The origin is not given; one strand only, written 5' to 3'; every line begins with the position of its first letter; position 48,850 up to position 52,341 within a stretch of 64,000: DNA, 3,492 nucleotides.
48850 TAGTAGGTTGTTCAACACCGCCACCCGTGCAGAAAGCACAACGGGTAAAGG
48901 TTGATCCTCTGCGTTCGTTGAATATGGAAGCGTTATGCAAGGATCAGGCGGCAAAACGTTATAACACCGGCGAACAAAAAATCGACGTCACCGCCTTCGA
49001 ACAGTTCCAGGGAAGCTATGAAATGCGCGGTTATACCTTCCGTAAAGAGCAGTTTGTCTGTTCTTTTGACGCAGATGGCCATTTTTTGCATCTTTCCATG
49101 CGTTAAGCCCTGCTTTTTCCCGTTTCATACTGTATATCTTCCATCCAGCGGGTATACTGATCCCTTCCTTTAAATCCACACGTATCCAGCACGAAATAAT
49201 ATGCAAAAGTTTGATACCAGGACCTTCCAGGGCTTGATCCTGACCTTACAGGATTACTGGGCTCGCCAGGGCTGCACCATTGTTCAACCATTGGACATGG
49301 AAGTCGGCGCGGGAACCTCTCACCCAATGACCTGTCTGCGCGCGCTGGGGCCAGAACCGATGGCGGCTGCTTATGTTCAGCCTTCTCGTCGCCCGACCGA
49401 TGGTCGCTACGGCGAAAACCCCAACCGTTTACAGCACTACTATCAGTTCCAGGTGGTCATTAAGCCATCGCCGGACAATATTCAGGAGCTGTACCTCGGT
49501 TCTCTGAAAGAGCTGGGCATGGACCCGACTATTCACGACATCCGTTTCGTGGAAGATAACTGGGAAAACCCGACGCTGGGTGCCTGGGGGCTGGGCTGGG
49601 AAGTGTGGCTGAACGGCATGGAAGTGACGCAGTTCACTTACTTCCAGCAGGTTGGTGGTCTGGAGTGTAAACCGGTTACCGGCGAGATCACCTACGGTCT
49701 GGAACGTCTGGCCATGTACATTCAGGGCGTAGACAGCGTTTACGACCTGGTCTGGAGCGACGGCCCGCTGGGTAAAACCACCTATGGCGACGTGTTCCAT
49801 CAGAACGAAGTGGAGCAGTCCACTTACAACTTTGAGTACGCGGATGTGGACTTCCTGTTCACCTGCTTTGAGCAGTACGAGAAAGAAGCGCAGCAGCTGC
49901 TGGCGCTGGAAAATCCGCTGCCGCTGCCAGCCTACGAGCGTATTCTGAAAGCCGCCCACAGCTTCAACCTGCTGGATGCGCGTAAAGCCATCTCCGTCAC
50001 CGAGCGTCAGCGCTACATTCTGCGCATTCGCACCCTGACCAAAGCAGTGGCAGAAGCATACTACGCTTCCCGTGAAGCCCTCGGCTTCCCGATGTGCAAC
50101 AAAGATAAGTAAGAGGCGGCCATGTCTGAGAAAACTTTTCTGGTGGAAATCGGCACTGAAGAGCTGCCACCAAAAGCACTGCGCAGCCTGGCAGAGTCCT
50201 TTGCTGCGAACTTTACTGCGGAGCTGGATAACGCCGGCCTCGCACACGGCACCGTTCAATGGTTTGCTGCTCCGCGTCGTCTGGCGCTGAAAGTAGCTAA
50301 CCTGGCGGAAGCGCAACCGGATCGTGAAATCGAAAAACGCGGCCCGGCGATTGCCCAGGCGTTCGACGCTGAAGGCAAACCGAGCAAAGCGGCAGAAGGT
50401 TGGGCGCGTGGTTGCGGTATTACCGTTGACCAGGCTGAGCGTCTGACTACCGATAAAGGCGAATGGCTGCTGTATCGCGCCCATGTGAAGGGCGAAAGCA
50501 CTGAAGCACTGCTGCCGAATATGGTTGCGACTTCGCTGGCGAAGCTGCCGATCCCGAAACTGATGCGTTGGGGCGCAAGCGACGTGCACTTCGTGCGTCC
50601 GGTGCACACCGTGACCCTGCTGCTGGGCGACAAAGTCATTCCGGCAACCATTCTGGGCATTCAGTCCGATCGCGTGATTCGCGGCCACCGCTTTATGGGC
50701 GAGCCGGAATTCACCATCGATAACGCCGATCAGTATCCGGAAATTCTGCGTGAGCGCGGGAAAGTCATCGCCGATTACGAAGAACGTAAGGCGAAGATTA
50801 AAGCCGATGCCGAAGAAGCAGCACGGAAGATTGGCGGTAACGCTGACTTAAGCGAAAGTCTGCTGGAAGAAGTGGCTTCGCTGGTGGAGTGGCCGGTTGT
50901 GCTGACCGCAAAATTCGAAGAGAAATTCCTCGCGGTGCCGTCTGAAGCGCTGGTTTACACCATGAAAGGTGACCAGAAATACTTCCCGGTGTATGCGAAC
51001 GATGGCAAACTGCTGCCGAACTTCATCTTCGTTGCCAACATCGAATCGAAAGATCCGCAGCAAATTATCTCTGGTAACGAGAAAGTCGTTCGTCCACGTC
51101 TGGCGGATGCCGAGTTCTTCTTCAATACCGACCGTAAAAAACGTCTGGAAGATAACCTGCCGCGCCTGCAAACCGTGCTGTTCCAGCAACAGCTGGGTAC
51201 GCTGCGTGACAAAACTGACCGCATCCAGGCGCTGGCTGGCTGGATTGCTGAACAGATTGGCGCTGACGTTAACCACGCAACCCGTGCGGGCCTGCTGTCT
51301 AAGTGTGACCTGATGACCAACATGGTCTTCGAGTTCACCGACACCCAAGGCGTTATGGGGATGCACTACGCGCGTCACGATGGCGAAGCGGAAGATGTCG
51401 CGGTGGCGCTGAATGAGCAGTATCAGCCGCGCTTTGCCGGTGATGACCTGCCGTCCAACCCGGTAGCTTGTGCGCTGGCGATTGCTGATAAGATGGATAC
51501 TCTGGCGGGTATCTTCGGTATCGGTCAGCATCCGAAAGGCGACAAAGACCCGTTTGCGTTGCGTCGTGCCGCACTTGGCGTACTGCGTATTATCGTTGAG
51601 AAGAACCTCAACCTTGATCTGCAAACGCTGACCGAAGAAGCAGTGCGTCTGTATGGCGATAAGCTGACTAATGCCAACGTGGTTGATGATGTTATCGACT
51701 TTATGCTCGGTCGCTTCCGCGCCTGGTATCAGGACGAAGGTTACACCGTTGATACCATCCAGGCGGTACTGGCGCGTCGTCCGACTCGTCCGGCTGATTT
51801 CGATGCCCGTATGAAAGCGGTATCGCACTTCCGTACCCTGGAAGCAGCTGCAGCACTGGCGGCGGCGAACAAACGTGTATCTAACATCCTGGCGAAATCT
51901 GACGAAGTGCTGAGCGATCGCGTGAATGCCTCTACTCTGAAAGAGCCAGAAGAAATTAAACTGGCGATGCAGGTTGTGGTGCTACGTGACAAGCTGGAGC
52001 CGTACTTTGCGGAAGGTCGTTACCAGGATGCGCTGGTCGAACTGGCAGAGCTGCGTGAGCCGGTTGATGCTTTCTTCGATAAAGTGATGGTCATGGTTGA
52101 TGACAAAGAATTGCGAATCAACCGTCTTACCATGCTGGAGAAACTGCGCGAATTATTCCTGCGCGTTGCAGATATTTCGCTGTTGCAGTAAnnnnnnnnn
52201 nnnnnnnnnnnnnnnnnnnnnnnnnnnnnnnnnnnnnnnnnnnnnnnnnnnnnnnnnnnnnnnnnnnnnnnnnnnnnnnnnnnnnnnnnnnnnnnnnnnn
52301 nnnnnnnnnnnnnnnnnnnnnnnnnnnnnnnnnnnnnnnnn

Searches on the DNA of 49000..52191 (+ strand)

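Call 8: search_dna_similar(query=window:49000-52191:+, collection=ecoli_genomes, mode=near, max_rows=8)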
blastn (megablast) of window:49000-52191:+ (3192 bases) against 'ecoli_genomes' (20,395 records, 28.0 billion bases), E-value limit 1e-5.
Records with a match: 5425; places in all: 5425; records where one place covers at least 80% of the query: 5425.
Genomes with a match: 5425 of 5426; with a place that covers at least 80% of the query: 5425. Places per genome that has any: lowest 1, median 1, highest 1. On chromosomes: 5425 places; on plasmids: 0.
Best place of each record, by identity: 95-99% 5425.
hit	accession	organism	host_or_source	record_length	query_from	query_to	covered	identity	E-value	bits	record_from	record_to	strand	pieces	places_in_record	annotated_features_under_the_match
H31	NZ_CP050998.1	Escherichia coli O39:NM str. F8704-2 strain F8704-2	missing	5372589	1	3192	100%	98.5%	0e+0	5624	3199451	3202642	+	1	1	glyS: glycine--tRNA ligase subunit beta | glyQ: glycine--tRNA ligase subunit alpha | ysaB: YsaB family lipoprotein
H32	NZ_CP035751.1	Escherichia coli E110019 strain E110019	-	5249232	1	3192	100%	98.4%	0e+0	5618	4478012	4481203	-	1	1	glyS: glycine--tRNA ligase subunit beta | glyQ: glycine--tRNA ligase subunit alpha | ysaB: YsaB family lipoprotein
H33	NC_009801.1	Escherichia coli O139:H28 str. E24377A strain E24377A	-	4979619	1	3192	100%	98.4%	0e+0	5618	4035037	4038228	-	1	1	glyS: glycine--tRNA ligase subunit beta | glyQ: glycine--tRNA ligase subunit alpha | ysaB: YsaB family lipoprotein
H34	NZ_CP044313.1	Escherichia coli strain RM11911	missing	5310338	1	3192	100%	98.4%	0e+0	5618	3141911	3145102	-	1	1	glyS: glycine--tRNA ligase subunit beta | glyQ: glycine--tRNA ligase subunit alpha | ysaB: YsaB family lipoprotein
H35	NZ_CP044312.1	Escherichia coli strain RM13745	missing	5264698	1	3192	100%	98.4%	0e+0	5618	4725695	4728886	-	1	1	glyS: glycine--tRNA ligase subunit beta | glyQ: glycine--tRNA ligase subunit alpha | ysaB: YsaB family lipoprotein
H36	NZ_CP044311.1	Escherichia coli strain RM13752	missing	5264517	1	3192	100%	98.4%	0e+0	5618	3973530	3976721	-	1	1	glyS: glycine--tRNA ligase subunit beta | glyQ: glycine--tRNA ligase subunit alpha | ysaB: YsaB family lipoprotein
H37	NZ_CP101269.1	Escherichia coli strain EC21Z-048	Homo sapiens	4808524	1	3192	100%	98.4%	0e+0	5618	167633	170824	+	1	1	glyS: glycine--tRNA ligase subunit beta | glyQ: glycine--tRNA ligase subunit alpha | ysaB: YsaB family lipoprotein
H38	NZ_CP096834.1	Escherichia coli strain PM4-5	cecum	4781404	1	3192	100%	98.4%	0e+0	5618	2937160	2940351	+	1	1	glyS: glycine--tRNA ligase subunit beta | glyQ: glycine--tRNA ligase subunit alpha | ysaB: YsaB family lipoprotein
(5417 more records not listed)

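Call 9: get_annotated_region(hit=H31, flank=4000)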
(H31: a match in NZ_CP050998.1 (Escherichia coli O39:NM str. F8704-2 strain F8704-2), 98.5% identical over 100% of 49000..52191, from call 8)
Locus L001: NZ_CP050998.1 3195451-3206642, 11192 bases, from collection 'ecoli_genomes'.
description: Escherichia coli O39:NM str. F8704-2 chromosome, complete genome
organism: Escherichia coli O39:NM str. F8704-2 strain F8704-2 (NCBI taxid 1446739)
replicon: chromosome; assembly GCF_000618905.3
host: missing; source: missing; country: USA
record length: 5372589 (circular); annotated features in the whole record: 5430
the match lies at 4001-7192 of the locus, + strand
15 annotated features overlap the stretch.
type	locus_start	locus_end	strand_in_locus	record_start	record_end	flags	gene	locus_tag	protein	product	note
CDS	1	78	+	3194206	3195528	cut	xylA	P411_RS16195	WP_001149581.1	xylose isomerase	-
CDS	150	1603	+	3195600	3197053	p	xylB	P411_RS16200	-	xylulokinase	frameshifted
CDS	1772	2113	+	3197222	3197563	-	yiaB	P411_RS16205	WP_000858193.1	inner membrane protein YiaB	-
CDS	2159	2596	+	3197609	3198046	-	yiaA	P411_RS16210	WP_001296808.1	inner membrane protein YiaA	-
CDS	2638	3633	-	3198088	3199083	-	wecH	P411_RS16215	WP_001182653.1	O-acetyltransferase WecH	-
CDS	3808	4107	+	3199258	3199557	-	ysaB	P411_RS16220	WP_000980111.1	YsaB family lipoprotein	-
CDS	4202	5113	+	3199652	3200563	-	glyQ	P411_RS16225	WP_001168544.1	glycine--tRNA ligase subunit alpha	-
CDS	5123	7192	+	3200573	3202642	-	glyS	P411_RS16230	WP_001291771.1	glycine--tRNA ligase subunit beta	-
CDS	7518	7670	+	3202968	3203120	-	hokA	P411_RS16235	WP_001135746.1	type I toxin-antitoxin system toxin HokA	-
CDS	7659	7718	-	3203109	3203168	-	-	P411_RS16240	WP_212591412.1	hypothetical protein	-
CDS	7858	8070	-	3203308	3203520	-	cspE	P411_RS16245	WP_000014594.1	transcription antiterminator/RNA stability regulator CspE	-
CDS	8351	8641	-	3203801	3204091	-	yiaG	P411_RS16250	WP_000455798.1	HTH-type transcriptional regulator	-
CDS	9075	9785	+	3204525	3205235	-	yiaF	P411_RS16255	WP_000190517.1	DUF3053 domain-containing protein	-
CDS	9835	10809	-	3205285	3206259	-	ghrB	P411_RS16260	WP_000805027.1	glyoxylate/hydroxypyruvate reductase GhrB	-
CDS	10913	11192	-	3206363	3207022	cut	yiaD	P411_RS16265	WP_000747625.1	OmpA family lipoprotein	-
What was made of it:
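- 50122..52191 (+): glyS (glycine--tRNA ligase beta subunit). This is the upstream core gene and the likely source of read-through transcription into the ORF. It is 98.4-98.5% identical to annotated glyS/glyQ of E. coli (calls 8, 9).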
